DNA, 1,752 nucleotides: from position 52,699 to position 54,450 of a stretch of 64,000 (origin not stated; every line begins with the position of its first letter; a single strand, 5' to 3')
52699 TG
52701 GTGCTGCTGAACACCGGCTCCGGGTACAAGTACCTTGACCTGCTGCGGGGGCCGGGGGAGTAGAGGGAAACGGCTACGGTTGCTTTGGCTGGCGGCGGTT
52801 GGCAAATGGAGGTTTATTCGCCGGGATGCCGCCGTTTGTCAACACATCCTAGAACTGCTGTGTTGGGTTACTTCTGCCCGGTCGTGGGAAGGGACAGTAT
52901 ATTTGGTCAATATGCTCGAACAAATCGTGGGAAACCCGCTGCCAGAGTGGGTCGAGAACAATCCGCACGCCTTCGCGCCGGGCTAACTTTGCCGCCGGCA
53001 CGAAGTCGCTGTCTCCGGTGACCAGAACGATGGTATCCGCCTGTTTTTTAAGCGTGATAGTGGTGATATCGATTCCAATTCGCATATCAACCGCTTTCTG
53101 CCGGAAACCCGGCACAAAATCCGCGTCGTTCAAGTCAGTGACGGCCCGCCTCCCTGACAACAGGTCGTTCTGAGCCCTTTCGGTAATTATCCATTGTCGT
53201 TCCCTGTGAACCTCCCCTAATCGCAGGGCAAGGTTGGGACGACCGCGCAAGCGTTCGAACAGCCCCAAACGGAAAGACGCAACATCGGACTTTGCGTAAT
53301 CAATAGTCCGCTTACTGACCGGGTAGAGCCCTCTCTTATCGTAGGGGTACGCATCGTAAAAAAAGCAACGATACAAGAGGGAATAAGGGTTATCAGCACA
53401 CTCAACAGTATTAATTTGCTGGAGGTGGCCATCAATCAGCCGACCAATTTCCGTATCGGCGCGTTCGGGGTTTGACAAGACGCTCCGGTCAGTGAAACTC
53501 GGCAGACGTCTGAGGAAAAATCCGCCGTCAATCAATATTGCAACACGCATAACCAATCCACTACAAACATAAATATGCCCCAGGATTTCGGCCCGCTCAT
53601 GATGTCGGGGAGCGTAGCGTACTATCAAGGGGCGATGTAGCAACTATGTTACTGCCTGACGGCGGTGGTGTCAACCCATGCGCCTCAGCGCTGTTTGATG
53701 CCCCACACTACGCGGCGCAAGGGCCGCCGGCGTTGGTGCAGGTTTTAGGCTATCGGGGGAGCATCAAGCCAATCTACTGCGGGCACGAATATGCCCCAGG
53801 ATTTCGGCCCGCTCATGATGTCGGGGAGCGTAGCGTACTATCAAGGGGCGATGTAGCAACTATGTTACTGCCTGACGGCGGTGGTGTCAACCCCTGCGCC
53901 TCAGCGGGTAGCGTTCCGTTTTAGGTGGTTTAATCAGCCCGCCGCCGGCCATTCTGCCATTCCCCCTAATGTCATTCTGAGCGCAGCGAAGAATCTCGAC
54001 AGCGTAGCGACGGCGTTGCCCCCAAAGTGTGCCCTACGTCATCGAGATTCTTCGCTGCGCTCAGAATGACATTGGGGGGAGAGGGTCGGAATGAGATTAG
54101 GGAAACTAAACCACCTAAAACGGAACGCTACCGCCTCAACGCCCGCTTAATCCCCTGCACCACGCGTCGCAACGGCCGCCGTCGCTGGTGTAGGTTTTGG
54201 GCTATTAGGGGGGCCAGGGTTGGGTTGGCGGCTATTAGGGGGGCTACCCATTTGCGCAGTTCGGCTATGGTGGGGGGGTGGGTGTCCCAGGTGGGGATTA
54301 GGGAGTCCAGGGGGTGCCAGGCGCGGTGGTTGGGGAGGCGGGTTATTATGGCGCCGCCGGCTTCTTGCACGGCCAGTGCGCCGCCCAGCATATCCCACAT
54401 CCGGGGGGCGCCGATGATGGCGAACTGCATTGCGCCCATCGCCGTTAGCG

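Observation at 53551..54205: The last 27 codons of the IMPase-family gene plus a promoter-like block are tandemly reiterated up to the ATG of a low-GC NYN gene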

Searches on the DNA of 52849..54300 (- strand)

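Call 7: search_rna_families(source=window, start=53300, end=54300, threshold=evalue, max_evalue=10)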
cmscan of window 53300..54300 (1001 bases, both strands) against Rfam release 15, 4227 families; matches with E-value up to 10: 2.
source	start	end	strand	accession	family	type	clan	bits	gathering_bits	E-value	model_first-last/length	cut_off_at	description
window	53712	53800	+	RF03047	RAGATH-16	Gene; sRNA;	-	15.1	65.6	9.9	1-72/72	no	RAGATH-16 RNA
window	54124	54144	-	RF01707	JUMPstart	Cis-reg;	-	14.3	35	6.5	1-38/38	no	JUMPstart RNA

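Call 46: search_rna_families(sources=[L105, L120, L098, L111, L135, L149, L153, L101, L104, L154], threshold=evalue, max_evalue=1)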
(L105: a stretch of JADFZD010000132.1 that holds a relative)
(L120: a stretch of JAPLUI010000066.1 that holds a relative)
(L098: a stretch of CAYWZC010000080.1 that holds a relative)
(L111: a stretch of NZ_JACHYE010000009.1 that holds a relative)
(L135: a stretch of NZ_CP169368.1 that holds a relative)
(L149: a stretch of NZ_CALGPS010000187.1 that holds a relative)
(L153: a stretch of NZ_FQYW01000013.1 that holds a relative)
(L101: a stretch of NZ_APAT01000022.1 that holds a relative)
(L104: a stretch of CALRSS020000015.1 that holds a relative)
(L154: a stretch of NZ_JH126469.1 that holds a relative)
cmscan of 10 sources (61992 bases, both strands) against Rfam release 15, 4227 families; matches with E-value up to 1: 9.
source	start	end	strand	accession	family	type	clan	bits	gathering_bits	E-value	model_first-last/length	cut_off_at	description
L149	3985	4057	-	RF00005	tRNA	Gene; tRNA;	CL00001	67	29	2e-12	1-71/71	no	tRNA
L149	1726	1798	-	RF00005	tRNA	Gene; tRNA;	CL00001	66.7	29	2.4e-12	1-71/71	no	tRNA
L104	2707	2779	+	RF00005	tRNA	Gene; tRNA;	CL00001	66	29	3.8e-12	1-71/71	no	tRNA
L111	2562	2653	-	RF01695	C4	Gene; antisense;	CL00128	57.5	45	1.7e-08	1-87/87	no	C4 antisense RNA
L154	2882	2942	+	RF03535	TEG147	Cis-reg;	-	40.3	56.1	0.00013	1-60/60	no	Staphylococcus aureus small RNA TEG147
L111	2674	2753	-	RF01394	isrK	Gene; sRNA;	-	36.6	50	0.00026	1-77/77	no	isrK Hfq binding RNA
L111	2714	2766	-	RF03163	c4-a1b1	Gene; antisense;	CL00128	34.2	46.7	7e-05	1-53/53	no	a1, b1 targets of C4 antisense RNA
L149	3984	4057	+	RF04354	Plastid-ycf2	Cis-reg;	-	33.8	65.7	0.0032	1-75/75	no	Plastid-ycf2 5UTR RNA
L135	4788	4835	+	RF01687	Acido-Lenti-1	Gene; sRNA;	-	22.8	37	0.63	1-46/46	no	Acido-Lenti-1 RNA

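Call 47: search_rna_families(source=L154, start=2800, end=3050, threshold=evalue, max_evalue=1, show_alignments=2)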
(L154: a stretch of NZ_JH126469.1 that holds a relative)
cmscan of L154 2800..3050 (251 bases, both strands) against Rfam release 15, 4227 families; matches with E-value up to 1: 1.
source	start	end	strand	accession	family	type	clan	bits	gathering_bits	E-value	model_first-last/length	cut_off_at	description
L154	2882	2942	+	RF03535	TEG147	Cis-reg;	-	40.3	56.1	5.4e-07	1-60/60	no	Staphylococcus aureus small RNA TEG147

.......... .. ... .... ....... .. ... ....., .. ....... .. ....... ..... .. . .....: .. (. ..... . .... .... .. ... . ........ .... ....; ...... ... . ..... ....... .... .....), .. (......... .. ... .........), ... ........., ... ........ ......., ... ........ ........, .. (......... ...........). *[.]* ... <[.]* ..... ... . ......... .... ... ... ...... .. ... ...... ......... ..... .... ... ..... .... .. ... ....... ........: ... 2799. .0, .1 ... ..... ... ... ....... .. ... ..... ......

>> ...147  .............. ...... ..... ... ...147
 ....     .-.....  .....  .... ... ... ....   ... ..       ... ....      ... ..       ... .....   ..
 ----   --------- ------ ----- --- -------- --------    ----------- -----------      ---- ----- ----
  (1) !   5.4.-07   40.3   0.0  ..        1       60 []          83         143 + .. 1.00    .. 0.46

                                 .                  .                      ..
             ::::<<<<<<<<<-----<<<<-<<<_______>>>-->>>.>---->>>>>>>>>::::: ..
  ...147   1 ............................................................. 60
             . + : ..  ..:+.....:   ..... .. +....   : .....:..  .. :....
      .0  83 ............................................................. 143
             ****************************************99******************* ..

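Call 65: search_with_rna_model(model_id=R1, sources=[L170, L171, L172, L173, L166, L167, L168, L169], max_evalue=1, show_alignments=4)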
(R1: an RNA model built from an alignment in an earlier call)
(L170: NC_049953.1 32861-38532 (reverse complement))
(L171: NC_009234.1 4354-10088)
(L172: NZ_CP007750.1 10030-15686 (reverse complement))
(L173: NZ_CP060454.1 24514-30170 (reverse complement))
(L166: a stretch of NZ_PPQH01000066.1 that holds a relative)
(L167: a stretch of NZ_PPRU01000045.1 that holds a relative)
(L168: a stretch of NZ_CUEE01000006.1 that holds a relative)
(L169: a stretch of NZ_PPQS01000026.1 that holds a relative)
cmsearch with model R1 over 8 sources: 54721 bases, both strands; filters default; matches with E-value up to 1: 8.
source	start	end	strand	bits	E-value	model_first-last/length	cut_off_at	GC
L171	2403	2475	+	51.6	9.1e-14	1-73/73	no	0.63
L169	1263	1330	+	33.3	5e-08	1-73/73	no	0.41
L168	5431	5499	+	27.9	2.4e-06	1-73/73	no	0.45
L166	6563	6631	-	26.4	7.1e-06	1-73/73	no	0.46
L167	5135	5199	+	24.8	2.2e-05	1-73/73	no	0.4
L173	2401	2468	+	22.3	0.00013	1-73/73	no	0.59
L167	5486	5520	+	12.3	0.18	1-73/73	no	0.4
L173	1534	1567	-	12.2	0.2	1-73/73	no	0.56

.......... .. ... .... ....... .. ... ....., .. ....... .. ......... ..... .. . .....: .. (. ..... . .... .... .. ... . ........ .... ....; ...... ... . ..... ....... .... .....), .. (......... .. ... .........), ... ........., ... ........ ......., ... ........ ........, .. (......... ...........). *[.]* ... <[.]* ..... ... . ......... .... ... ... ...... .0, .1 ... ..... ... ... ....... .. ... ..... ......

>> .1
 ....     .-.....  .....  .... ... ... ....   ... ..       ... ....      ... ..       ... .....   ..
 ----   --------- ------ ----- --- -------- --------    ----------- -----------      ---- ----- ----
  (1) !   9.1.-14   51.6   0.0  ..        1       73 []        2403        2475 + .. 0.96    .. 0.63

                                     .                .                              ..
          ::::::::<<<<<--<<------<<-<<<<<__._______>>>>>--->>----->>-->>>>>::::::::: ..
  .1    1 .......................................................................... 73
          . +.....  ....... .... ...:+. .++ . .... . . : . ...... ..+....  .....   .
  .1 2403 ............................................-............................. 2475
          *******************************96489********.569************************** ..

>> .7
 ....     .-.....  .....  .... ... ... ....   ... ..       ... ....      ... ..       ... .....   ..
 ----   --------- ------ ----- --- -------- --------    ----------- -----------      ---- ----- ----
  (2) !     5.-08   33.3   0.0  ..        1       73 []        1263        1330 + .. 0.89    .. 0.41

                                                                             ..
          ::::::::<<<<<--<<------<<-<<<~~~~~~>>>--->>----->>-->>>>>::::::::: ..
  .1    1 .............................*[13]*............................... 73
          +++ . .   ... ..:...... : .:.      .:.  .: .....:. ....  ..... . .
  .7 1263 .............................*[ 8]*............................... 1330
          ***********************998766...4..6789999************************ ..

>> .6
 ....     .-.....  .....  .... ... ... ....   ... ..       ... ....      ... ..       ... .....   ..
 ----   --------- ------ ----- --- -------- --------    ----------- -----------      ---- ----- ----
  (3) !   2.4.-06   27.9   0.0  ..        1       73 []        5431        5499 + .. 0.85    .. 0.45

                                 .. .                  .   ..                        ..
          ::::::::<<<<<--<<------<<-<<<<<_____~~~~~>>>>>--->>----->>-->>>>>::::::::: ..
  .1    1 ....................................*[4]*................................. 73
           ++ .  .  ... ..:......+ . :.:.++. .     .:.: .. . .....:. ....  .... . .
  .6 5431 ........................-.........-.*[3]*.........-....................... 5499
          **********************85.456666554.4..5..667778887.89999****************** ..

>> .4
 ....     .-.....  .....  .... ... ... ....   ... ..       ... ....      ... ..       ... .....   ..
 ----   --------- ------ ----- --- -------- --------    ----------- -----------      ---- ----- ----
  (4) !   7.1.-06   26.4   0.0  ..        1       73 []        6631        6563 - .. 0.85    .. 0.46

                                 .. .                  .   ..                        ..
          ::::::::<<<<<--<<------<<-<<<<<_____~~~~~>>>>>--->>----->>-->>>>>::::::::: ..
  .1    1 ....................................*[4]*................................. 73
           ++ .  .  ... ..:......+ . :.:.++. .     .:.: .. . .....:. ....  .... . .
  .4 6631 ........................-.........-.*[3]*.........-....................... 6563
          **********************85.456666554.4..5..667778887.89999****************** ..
